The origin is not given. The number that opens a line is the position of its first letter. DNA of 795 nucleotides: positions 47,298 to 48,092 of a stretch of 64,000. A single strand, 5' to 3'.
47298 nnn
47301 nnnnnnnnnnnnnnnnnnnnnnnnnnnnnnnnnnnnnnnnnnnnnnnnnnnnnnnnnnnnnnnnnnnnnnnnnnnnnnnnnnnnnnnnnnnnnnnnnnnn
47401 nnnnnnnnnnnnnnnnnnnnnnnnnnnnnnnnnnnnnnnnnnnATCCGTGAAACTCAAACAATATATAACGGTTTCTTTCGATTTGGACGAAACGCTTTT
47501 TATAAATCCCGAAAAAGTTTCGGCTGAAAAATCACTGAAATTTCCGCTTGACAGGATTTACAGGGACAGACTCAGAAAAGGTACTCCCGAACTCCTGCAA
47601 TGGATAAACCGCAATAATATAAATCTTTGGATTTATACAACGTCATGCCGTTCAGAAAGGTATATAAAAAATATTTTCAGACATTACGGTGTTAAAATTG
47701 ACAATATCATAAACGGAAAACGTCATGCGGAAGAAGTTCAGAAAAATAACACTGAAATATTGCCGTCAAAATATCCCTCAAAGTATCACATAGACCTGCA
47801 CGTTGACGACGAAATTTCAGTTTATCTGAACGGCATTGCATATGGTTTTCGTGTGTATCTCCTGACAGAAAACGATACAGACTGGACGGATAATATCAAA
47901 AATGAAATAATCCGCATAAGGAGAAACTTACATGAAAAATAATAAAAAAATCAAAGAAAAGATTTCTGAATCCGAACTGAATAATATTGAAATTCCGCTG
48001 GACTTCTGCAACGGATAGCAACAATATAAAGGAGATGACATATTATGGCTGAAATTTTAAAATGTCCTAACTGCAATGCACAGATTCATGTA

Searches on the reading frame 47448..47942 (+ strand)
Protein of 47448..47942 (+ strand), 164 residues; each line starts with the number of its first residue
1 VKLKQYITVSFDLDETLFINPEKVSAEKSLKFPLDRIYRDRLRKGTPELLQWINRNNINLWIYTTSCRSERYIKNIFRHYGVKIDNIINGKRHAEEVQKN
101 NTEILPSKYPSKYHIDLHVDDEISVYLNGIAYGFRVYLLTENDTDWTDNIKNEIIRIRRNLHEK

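Call 6: search_protein_families(library=pfam, proteins=[window:47448-47942:+], max_evalue=0.1)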
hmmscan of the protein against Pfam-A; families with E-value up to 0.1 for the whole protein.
window:47448-47942:+ (164 aa): 2 families
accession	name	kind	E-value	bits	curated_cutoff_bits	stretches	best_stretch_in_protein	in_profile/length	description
PF03031.24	NIF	-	0.0019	18.4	21.8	1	8-78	2-72/160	NLI interacting factor-like phosphatase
PF00702.32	Hydrolase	-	0.025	15.4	26.4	0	39-81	94-136/191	haloacid dehalogenase-like hydrolase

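Call 8: find_encoding_contigs(protein=window:47448-47942:+, flank=6000, max_places=10)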
Protein window:47448-47942:+ (164 aa): no gene with exactly this product is on record in the collection.

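Call 35: search_protein_families(library=ncbifam, proteins=[window:47448-47942:+], max_evalue=0.01)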
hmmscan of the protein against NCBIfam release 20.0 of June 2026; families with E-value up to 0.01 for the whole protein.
window:47448-47942:+ (164 aa): 1 family
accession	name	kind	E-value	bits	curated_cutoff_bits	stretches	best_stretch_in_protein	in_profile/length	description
TIGR01681.1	HAD-SF-IIIC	subfamily_domain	0.0048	17.7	35.75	1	9-81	3-74/132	HAD-IIIC family phosphatase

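Call 36: search_protein_families(library=padloc, proteins=[window:47448-47942:+], max_evalue=0.01)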
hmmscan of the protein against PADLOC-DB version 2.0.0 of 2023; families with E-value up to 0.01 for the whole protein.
window:47448-47942:+ (164 aa): 0 families

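Call 38: search_solved_structures(query=A2, max_evalue=1)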
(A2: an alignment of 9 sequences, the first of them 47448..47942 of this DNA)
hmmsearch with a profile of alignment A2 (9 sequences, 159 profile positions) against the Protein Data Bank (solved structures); distinct sequences matched with E-value up to 1: 3.
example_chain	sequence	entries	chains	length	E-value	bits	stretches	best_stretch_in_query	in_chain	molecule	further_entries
6klt_B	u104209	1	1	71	0.13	15.3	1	22-79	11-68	Troponin T, cardiac muscle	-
6klu_B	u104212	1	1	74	0.13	15.3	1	22-79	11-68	Troponin T, cardiac muscle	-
9axt_AP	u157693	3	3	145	0.33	14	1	19-75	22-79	Small ribosomal subunit protein eS12A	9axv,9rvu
